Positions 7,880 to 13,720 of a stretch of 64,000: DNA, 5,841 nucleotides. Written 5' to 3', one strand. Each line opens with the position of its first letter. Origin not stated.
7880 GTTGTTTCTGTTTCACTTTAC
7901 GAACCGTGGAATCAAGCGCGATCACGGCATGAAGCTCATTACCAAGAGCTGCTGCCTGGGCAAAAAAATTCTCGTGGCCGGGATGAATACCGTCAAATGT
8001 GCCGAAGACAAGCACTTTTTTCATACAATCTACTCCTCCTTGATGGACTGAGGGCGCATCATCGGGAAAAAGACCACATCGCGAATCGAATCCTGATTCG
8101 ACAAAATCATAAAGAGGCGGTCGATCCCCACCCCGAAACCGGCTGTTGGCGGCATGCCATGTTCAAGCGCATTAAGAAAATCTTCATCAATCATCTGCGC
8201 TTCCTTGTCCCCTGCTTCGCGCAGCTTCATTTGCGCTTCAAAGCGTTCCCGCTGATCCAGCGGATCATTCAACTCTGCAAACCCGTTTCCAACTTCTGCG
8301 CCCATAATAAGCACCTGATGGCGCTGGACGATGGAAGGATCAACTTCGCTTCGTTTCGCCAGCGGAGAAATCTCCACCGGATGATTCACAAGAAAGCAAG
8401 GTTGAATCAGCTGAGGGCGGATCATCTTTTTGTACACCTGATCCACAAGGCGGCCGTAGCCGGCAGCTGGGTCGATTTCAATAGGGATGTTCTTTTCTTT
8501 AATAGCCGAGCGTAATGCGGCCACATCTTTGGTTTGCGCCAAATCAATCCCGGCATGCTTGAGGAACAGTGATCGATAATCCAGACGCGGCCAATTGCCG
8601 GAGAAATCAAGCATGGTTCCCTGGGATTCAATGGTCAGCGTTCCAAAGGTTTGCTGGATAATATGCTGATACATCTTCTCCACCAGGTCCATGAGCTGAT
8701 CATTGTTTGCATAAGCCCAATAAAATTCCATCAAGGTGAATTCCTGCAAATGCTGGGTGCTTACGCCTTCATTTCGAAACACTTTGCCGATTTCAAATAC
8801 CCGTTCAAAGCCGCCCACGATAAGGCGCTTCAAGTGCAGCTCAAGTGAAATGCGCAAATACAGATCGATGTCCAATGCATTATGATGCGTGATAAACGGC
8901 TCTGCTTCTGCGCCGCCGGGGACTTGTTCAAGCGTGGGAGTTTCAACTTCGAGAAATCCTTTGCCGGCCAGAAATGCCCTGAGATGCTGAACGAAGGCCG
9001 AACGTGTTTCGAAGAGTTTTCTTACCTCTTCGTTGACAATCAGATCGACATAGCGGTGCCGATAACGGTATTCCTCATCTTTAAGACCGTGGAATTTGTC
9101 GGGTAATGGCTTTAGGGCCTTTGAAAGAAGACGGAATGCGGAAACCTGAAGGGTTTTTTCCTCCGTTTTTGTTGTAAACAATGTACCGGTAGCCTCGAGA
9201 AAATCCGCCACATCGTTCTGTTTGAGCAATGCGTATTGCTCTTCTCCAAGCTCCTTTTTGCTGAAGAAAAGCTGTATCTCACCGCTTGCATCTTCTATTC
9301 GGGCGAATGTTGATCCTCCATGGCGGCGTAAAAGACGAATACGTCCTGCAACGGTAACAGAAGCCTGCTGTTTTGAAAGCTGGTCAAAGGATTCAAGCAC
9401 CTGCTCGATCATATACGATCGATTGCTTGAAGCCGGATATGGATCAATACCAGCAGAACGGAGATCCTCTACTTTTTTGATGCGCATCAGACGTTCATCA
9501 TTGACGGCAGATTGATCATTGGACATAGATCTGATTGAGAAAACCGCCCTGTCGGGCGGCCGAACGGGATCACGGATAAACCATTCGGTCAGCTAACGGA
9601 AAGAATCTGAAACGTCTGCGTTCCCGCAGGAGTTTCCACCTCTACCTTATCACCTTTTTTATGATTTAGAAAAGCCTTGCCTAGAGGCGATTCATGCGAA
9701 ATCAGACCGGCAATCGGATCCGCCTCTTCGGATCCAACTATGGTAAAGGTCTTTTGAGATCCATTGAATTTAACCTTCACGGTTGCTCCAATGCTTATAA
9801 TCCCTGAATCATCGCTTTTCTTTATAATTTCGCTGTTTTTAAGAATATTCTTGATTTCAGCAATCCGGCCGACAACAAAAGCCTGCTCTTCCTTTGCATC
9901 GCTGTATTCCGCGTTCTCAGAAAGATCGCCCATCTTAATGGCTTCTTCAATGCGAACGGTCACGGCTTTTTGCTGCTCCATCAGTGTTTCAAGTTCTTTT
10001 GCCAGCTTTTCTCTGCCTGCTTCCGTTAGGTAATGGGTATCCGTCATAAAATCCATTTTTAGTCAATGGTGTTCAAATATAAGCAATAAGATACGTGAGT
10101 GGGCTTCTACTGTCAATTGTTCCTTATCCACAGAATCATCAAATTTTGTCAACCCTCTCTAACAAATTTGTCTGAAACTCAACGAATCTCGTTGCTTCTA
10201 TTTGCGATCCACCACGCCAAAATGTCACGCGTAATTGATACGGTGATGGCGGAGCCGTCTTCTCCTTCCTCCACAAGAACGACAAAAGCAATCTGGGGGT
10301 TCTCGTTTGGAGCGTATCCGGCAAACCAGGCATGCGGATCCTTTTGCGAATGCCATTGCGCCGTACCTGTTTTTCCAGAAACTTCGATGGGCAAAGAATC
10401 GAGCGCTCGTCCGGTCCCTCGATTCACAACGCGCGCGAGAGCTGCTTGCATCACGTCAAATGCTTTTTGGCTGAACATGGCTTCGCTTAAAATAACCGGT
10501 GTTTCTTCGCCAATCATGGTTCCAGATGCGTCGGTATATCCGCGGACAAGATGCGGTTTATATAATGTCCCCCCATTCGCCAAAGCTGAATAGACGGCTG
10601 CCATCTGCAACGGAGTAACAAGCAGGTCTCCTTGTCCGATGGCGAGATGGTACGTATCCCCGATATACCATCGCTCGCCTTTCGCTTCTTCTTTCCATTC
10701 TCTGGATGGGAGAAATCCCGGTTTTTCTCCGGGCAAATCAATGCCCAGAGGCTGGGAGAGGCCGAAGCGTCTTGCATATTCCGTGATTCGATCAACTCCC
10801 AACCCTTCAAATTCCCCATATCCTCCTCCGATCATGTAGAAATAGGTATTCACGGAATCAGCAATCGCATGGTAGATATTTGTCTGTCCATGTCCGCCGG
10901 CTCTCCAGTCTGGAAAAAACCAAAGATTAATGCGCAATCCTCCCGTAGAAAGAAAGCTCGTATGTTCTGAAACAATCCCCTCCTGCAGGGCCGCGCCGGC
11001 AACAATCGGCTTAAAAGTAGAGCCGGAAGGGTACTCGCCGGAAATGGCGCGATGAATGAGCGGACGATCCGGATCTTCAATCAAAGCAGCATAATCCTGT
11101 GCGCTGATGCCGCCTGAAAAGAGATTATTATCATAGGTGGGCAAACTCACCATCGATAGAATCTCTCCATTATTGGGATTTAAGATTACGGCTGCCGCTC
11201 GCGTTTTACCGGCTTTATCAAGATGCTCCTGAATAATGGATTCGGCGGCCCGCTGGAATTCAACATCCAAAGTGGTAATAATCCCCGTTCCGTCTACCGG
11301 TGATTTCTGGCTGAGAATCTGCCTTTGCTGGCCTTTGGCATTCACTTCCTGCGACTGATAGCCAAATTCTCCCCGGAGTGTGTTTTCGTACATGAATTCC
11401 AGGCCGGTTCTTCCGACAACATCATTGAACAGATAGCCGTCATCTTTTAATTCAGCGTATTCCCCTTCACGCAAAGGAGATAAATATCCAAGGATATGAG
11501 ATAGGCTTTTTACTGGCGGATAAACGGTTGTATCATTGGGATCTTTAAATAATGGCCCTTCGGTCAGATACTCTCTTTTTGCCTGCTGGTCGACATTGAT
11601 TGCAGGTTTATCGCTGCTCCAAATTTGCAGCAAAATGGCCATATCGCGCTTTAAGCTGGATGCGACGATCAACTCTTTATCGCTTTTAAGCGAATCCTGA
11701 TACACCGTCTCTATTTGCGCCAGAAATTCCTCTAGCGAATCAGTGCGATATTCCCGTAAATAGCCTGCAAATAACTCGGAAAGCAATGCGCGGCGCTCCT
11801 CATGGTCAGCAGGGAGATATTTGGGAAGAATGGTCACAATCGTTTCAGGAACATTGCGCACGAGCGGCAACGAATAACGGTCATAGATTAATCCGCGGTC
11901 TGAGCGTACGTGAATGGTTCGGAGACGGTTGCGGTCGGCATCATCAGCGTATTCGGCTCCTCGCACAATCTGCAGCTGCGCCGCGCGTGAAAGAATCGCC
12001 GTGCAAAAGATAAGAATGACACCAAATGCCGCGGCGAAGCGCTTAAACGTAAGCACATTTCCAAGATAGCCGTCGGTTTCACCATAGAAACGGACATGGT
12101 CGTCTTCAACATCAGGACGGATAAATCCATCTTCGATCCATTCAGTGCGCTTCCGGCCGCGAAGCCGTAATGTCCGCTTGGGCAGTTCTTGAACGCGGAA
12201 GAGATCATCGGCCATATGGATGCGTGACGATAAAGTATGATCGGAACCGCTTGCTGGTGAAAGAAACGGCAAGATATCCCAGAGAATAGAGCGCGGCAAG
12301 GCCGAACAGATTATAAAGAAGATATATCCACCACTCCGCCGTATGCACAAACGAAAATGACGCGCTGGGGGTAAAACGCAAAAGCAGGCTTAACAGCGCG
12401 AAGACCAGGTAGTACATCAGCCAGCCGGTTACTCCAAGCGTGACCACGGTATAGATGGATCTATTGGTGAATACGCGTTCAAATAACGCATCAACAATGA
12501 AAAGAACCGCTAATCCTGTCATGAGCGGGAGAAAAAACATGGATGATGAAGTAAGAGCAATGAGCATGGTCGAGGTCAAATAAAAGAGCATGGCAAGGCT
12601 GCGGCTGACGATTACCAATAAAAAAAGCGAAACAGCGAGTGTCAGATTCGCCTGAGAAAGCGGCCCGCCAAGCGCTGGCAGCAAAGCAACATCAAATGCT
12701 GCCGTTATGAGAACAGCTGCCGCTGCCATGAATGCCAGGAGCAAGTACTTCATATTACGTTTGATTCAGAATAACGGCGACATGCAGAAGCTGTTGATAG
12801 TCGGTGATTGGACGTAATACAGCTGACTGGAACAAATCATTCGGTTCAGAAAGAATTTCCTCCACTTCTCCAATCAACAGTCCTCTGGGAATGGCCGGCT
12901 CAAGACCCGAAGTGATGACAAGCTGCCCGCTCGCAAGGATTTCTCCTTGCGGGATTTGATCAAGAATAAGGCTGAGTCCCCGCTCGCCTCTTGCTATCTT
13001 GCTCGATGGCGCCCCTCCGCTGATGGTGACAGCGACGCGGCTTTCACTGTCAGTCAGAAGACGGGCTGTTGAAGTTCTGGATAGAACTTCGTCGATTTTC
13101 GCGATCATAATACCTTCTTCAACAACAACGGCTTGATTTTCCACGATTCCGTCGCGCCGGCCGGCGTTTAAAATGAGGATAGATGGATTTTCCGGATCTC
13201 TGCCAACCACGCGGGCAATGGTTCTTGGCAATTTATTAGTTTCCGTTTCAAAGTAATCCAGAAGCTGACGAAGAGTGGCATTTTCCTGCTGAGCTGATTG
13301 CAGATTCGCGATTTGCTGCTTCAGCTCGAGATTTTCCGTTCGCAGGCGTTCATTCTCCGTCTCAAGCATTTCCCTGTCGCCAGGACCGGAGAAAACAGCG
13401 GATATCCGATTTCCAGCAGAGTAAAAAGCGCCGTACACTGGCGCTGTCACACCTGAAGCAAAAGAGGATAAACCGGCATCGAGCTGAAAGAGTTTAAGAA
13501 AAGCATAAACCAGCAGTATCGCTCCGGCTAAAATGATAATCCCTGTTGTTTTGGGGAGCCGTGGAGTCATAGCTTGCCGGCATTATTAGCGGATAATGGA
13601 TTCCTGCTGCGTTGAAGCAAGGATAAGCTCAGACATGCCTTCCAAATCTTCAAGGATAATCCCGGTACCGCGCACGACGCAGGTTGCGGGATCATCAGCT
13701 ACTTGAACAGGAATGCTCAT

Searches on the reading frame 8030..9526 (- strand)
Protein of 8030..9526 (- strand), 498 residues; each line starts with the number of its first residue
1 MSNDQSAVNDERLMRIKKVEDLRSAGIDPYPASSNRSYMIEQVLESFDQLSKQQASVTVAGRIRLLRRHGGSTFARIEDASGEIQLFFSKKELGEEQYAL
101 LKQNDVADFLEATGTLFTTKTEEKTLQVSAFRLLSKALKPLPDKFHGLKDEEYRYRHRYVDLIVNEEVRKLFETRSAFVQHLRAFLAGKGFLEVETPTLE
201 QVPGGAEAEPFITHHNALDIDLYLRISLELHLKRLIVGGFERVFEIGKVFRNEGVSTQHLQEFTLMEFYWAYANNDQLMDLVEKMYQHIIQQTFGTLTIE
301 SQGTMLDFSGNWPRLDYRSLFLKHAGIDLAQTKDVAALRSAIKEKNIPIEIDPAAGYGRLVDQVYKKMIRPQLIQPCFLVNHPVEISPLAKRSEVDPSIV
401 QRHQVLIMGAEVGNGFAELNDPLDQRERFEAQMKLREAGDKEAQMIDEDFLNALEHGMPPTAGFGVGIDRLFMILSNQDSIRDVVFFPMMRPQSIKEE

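Call 16: search_protein_families(library=pfam, proteins=[window:8030-9526:-], max_evalue=0.001)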
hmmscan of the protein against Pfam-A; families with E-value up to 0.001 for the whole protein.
window:8030-9526:- (498 aa): 3 families
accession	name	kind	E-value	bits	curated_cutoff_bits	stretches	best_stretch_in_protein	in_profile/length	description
PF00152.25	tRNA-synt_2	-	1.9e-84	283.8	25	1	150-490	1-307/308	tRNA synthetases class II (D, K and N)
PF01336.31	tRNA_anti-codon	-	1.5e-11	44.5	27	1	57-134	1-75/75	OB-fold nucleic acid binding domain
PF01409.25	tRNA-synt_2d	-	1.9e-07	31.3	19.8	0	242-296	104-156/246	tRNA synthetases class II core domain (F)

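Call 51: find_homologous_proteins(query=window:8030-9526:-, max_evalue=1e-50)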
Query window:8030-9526:- (498 aa): 8000 proteins with E <= 1e-50 among 8000 candidates; the best 120 are listed.
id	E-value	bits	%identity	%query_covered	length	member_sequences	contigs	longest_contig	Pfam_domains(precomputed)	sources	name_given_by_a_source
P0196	1.1e-238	811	72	99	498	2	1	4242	PF01409.26,PF01336.32,PF00152.26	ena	-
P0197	4.0e-235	799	70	98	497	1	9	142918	PF01409.26,PF01336.32,PF00152.26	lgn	-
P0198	3.8e-234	796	72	97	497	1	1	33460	PF01409.26,PF01336.32,PF00152.26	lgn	-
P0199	4.4e-234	796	70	98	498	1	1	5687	PF01409.26,PF01336.32,PF00152.26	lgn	-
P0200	4.6e-233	793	71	97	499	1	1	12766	PF01409.26,PF01336.32,PF00152.26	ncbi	-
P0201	1.6e-232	791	70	98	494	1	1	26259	PF01409.26,PF01336.32,PF00152.26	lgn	-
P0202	2.3e-230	784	70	98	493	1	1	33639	PF01409.26,PF01336.32,PF00152.26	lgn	-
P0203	1.3e-225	768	67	98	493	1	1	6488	PF01409.26,PF01336.32,PF00152.26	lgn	-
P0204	3.2e-221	754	67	98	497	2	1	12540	PF01409.26,PF01336.32,PF00152.26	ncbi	-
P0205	7.5e-221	752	67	97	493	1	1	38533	PF01409.26,PF01336.32,PF00152.26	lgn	-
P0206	7.8e-221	752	66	98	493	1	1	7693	PF01409.26,PF01336.32,PF00152.26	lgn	-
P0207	3.1e-220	750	68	97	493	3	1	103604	PF01409.26,PF01336.32,PF00152.26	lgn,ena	-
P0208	4.2e-219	747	67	98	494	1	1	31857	PF01409.26,PF01336.32,PF00152.26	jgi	jgi:lysyl-tRNA synthetase class 2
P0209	9.2e-219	746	66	99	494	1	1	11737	PF01409.26,PF01336.32,PF00152.26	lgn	-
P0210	2.4e-218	744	67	97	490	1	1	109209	PF01409.26,PF01336.32,PF00152.26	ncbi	-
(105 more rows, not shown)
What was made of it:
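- Tried and rejected: Taxonomy was inferred instead from LysRS relatives (call 51).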

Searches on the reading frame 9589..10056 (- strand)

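Call 16: search_protein_families(library=pfam, proteins=[window:9589-10056:-], max_evalue=0.001)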
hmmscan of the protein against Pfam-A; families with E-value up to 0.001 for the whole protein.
window:9589-10056:- (155 aa): 2 families
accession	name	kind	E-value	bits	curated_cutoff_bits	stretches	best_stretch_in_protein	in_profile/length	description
PF01272.25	GreA_GreB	-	7.1e-24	84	26.9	1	84-155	3-76/77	Transcription elongation factor, GreA/GreB, C-term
PF03449.20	GreA_GreB_N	-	9.9e-21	74.2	24.5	1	9-77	2-71/71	Transcription elongation factor, N-terminal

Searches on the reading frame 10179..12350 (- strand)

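Call 16: search_protein_families(library=pfam, proteins=[window:10179-12350:-], max_evalue=0.001)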
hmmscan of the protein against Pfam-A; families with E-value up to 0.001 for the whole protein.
window:10179-12350:- (723 aa): 2 families
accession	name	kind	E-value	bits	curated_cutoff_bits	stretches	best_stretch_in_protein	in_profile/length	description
PF00905.27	Transpeptidase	-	2e-66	224.7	22.1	1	386-711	2-298/299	Penicillin binding protein transpeptidase domain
PF03717.20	PBP_dimer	-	2.7e-24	87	24.4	1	150-342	4-175/180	Penicillin-binding Protein dimerisation domain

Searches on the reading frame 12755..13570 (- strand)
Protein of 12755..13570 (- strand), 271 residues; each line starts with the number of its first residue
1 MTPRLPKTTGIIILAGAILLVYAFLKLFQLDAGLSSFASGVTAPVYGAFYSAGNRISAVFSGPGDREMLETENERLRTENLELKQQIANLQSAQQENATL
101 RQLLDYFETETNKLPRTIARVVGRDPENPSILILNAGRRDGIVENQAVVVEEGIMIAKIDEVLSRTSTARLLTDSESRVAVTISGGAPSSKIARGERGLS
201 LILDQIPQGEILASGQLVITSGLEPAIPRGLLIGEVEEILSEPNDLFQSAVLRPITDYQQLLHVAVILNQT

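Call 16: search_protein_families(library=pfam, proteins=[window:12755-13570:-], max_evalue=0.001)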
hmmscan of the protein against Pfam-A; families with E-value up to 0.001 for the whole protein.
window:12755-13570:- (271 aa): 1 family
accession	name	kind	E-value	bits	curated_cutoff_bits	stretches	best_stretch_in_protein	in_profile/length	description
PF04085.20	MreC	-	1.2e-28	100.2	28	1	121-267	1-146/147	Rod shape-determining protein MreC, barrel core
